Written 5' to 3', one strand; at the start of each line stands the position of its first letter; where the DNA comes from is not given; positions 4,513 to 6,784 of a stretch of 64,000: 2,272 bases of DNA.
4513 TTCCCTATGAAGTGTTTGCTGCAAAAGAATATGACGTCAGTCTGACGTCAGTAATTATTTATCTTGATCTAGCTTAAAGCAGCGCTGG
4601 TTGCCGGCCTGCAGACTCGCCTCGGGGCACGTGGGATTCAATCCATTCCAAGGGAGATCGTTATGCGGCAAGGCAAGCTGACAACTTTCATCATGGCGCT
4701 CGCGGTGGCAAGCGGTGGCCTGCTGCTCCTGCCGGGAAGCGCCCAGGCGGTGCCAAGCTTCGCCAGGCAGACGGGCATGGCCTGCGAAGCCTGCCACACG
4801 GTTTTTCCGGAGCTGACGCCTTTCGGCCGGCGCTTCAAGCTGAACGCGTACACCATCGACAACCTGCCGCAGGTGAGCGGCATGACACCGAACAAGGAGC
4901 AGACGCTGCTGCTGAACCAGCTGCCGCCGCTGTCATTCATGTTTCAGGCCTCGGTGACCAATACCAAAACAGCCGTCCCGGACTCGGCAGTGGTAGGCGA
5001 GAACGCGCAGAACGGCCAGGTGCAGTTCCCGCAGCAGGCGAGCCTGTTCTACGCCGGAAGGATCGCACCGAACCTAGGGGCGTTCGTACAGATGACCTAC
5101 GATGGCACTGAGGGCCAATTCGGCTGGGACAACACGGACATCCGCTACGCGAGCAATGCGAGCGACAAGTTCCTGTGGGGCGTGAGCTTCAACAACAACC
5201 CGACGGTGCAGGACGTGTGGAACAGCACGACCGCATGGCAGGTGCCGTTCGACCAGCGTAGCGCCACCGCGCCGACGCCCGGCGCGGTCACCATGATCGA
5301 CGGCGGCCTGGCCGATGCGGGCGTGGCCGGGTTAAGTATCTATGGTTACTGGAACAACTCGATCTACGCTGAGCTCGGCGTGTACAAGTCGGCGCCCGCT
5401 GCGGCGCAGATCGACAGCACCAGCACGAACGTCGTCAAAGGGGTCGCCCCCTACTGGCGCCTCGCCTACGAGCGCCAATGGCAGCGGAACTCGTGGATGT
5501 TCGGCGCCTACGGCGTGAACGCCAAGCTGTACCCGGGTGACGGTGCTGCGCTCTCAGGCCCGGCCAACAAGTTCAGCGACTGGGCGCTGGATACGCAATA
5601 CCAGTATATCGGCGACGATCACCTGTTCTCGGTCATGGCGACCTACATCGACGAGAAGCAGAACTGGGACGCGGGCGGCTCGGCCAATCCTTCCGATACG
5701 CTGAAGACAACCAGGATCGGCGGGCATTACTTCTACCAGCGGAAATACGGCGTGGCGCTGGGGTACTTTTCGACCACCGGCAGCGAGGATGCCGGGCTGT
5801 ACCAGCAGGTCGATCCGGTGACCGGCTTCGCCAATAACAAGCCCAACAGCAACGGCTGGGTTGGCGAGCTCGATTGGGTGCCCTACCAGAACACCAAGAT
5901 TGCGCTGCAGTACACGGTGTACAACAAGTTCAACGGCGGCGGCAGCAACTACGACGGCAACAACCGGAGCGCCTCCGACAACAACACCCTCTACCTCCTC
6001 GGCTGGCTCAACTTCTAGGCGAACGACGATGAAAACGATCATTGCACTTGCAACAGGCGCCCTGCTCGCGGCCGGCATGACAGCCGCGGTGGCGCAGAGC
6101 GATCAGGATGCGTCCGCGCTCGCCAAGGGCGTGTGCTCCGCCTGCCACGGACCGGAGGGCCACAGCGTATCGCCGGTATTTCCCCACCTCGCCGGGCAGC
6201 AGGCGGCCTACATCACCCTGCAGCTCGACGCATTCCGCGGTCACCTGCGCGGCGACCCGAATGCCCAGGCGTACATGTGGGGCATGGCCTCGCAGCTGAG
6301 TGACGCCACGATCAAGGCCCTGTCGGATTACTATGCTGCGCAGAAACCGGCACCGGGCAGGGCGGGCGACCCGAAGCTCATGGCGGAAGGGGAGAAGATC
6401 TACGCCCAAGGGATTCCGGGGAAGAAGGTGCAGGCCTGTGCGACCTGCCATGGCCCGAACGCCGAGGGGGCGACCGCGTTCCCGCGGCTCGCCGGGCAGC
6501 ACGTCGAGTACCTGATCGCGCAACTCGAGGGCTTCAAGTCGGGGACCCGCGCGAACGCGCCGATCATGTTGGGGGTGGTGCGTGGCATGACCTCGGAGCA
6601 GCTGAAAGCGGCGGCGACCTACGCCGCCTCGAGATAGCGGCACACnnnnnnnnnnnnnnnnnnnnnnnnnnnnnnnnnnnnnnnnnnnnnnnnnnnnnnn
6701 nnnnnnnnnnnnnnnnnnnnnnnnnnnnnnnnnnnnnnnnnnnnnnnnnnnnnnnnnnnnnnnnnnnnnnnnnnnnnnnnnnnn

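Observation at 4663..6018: Cyc2-like fused monoheme cytochrome-porin (candidate outer-membrane iron oxidase)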

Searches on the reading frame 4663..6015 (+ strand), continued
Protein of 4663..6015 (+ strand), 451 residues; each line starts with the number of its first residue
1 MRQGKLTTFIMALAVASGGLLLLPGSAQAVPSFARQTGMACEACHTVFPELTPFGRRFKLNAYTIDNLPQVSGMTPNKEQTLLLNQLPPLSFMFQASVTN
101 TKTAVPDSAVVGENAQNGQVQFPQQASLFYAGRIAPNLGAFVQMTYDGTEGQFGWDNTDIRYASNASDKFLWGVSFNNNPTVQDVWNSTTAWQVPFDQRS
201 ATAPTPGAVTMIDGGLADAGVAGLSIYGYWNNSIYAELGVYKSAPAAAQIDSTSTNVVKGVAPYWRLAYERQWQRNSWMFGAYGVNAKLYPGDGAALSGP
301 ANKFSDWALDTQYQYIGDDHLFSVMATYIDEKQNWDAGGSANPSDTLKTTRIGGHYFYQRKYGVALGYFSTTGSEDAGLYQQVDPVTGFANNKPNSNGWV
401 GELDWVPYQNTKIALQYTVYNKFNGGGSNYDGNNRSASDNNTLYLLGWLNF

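Call 72: search_dna_similar(query=window:4663-6015:+, collection=plasmids, mode=protein, max_rows=25)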
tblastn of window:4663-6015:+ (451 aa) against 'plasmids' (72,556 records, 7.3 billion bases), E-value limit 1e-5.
Records with a match: 15; places in all: 15; records where one place covers at least 80% of the query: 15.
Best place of each record, by identity: <60% 15.
By first word of the organism name: Ralstonia 6; Caballeronia 2; Acidiphilium 2; Paraburkholderia 1; Ideonella 1; Acidithiobacillus 1; Methylocystis 1; Polymorphobacter 1.
By predicted mobility (MOB-suite, as given by PLSDB): non-mobilizable 10; mobilizable 4; conjugative 1.
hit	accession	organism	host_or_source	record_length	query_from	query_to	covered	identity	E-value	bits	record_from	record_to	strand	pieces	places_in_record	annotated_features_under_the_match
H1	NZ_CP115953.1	Ralstonia solanacearum CFBP2957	Solanum lycopersicum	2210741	30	451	94%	46.5%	4e-101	338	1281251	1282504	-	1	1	none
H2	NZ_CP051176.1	Ralstonia solanacearum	Whole organism,tomato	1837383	30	451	94%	46.2%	7e-100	334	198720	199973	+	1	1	none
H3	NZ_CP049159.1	Caballeronia sp. SBC1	whole organism,soil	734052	30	451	94%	44.9%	4e-97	326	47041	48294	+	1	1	cytochrome C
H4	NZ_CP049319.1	Caballeronia sp. SBC2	whole organism,soil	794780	30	451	94%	44.9%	4e-97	326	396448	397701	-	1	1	cytochrome C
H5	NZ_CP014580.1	Paraburkholderia phytofirmans OLGA172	-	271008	30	448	93%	36.9%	2e-69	246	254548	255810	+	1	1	cytochrome C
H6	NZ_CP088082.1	Ideonella dechloratans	Cell culture,Activated sludge, ...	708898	30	448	93%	34.9%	3e-62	225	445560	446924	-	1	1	cytochrome C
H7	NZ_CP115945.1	Ralstonia syzygii R24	Syzygium aromaticum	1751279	31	451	93%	34.4%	5e-63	228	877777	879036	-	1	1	none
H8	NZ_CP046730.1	Ralstonia syzygii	tobacco,cell culture,leaf veins ...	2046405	31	451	93%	34.4%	3e-62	226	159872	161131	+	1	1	none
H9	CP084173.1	Acidithiobacillus ferrooxidans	cell culture,River sediment polluted by ...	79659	36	451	92%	34.7%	7e-62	224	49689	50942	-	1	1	hypothetical protein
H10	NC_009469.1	Acidiphilium cryptum JF-5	-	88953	36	451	92%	34.7%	7e-62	224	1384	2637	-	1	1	hypothetical protein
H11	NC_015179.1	Acidiphilium multivorum AIU301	-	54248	36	451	90%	35.6%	8e-52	230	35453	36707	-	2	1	hypothetical protein (x2)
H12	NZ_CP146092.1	Ralstonia sp. RRA.1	-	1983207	31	451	93%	34.1%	8e-63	227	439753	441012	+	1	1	none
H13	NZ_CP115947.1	Ralstonia solanacearum MolK2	Musa sp.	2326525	31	451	93%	34.1%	1e-61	224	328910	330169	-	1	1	record has no annotation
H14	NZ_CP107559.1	Methylocystis sp. MJC1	whole organism,Alpine Peat Bogs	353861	30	451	94%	32.3%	4e-59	216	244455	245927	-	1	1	hypothetical protein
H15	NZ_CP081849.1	Polymorphobacter megasporae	Megaspora,lichen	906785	30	449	93%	30.4%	1e-41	165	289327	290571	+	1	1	hypothetical protein | c-type cytochrome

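Call 73: get_annotated_region(hit=H3, flank=5000)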
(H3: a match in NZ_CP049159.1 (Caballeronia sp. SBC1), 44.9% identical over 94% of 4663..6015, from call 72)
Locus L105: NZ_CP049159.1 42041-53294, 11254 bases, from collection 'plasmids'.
description: Caballeronia sp. SBC1 plasmid pSBC1_3, complete sequence
organism: Caballeronia sp. SBC1 (NCBI taxid 2705548)
taxonomy: Bacteria; Pseudomonadota; Betaproteobacteria; Burkholderiales; Burkholderiaceae; Caballeronia; Caballeronia sp. SBC1
host: -; source: whole organism,soil; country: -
typing (MOB-suite, as given by PLSDB): non-mobilizable
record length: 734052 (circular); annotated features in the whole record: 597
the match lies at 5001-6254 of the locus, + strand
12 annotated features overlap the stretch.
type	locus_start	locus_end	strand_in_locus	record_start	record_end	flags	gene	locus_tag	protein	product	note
CDS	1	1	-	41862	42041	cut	-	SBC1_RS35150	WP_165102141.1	hypothetical protein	-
CDS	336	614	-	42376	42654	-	-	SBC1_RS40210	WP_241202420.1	hypothetical protein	-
CDS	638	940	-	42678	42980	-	-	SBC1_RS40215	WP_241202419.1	RES domain-containing protein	-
CDS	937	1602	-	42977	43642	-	-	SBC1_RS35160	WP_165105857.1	hypothetical protein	-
CDS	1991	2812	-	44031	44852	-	-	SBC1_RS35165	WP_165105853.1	DNA-binding protein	-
CDS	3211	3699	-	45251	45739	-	-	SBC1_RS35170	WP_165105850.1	pyridoxamine 5'-phosphate oxidase family protein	-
CDS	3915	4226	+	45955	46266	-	-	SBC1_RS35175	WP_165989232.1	high-potential iron-sulfur protein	-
CDS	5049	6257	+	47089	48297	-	-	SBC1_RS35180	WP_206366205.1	cytochrome C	-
CDS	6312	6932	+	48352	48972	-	-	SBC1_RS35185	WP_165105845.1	c-type cytochrome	-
CDS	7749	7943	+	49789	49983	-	-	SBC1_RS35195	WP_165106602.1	hypothetical protein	-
CDS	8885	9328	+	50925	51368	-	-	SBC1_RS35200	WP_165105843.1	ester cyclase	GO:0030638 - polyketide metabolic process [Evidence IEA]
CDS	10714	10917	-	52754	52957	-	-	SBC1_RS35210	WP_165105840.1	cold shock domain-containing protein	-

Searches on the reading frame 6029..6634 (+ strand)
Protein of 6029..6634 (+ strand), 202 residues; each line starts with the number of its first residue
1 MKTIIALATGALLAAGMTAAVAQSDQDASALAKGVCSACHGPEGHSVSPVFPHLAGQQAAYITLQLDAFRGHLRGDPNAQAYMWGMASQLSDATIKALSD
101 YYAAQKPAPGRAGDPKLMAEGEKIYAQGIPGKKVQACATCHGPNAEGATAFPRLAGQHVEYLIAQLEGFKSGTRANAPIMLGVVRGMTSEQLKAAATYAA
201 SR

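Call 3: search_protein_families(library=pfam, proteins=[window:6029-6634:+], max_evalue=0.01)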
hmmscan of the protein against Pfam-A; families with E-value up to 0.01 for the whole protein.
window:6029-6634:+ (202 aa): 5 families
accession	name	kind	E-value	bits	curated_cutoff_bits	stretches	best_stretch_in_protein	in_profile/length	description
PF00034.26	Cytochrom_C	-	1.1e-16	62.3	21.3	2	29-101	5-85/90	Cytochrome c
PF13442.11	Cytochrome_CBB3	-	3.8e-11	43.6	27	2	29-101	7-67/68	Cytochrome C oxidase, cbb3-type, subunit III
PF09086.16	DUF1924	-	0.0017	19.1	22.5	0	118-146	8-38/96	Domain of unknown function (DUF1924)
PF22113.1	Mtrc-MtrF_II-IV_dom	-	0.0017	18.3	30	0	133-145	155-167/176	Outer membrane cytochrome MtrC/MtrF-like, domains II/IV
PF09699.15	Paired_CXXCH_1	-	0.0031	17.6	20.6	0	31-45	4-18/41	Doubled CXXCH motif (Paired_CXXCH_1)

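Call 4: search_protein_families(library=ncbifam, proteins=[window:6029-6634:+], max_evalue=0.01)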
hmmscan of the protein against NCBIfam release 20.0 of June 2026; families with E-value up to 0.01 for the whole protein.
window:6029-6634:+ (202 aa): 10 families
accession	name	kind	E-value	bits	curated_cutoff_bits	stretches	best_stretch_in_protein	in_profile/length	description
NF049874.1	PdsA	exception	4.6e-16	59.3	330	1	1-202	1-197/198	periplasmic diheme shuttle PdsA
TIGR00782.1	ccoP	equivalog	1.1e-08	34.7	179.95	1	26-151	108-228/285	cytochrome-c oxidase, cbb3-type subunit III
NF050122.1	bc1_QcrC_actin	exception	1.4e-08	34.3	200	2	24-117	40-129/253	cytochrome bc1 complex diheme cytochrome c subunit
NF045773.1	cytochro_C550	exception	2.4e-05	24.2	125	0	134-158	57-80/118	cytochrome c550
NF045774.1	cytochro_C551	exception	9.5e-05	22.3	118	0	135-154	48-66/110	cytochrome c551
NF041895.1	choice_anch_V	domain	0.0008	19.5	42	0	126-146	16-36/150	choice-of-anchor V domain-containing protein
TIGR00214.1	lipB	equivalog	0.001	18.7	83.55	1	53-142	58-132/187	lipoyl(octanoyl) transferase LipB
TIGR03874.1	4cys_cytochr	equivalog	0.0073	16.1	161.75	0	136-155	43-62/143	c-type cytochrome, methanol metabolism-related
NF011054.0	PRK14486.1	equivalog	0.0084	15.6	447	0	112-150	209-239/294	putative bifunctional cbb3-type cytochrome c oxidase subunit II/cytochrome c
TIGR03872.1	cytochrome_MoxG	equivalog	0.0087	16.2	147.8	0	134-158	52-75/133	cytochrome c(L), periplasmic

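Call 36: search_solved_structures(query=window:6029-6634:+, max_evalue=0.001)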
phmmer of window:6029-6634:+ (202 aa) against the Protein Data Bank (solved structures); distinct sequences matched with E-value up to 0.001: 13.
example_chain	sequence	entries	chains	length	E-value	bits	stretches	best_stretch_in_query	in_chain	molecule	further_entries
1h1o_A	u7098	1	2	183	8.2e-39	136.7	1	24-201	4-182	CYTOCHROME C-552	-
8uf3_A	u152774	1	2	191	7.9e-30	107.4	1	29-198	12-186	Cytochrome C4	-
1etp_A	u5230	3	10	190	4.5e-28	101.7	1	27-199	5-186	CYTOCHROME C4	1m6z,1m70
6q2u_A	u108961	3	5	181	1.3e-27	100.1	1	29-198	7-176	Cytochrome c4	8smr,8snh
5lo9_A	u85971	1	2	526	8.8e-19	71.4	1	29-202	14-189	Cytochrome C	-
4o1w_A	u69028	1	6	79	3.2e-13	53.2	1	29-105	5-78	Cytochrome c552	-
1cno_A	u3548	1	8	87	8.9e-13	51.8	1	26-107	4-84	CYTOCHROME C552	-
2zzs_A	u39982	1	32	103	3.7e-11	46.5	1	9-105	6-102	Cytochrome c554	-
8yts_A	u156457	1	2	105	7e-11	45.6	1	1-104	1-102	Cytochrome C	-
3vrd_A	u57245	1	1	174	5.7e-07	32.8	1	31-176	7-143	Flavocytochrome c heme subunit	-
1fcd_C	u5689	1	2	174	5.9e-06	29.5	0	33-123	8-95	FLAVOCYTOCHROME C SULFIDE DEHYDROGENASE (CYTOCHROME SUBUNIT)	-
5n1t_B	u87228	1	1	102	2.1e-05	27.7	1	7-92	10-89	Cytochrome C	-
8snh_G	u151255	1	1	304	0.00091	22.4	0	135-157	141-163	Cbb3-type cytochrome c oxidase subunit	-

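Call 76: list_cluster_members(proteins=[P0271, window:6029-6634:+])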
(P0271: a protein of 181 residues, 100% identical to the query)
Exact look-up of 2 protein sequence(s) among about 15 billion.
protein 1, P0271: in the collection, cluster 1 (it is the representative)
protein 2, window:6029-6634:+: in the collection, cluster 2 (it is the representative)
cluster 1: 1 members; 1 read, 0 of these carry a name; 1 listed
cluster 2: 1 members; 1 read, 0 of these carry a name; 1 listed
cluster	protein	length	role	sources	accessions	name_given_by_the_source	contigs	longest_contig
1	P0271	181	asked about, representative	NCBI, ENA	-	-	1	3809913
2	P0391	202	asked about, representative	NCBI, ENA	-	-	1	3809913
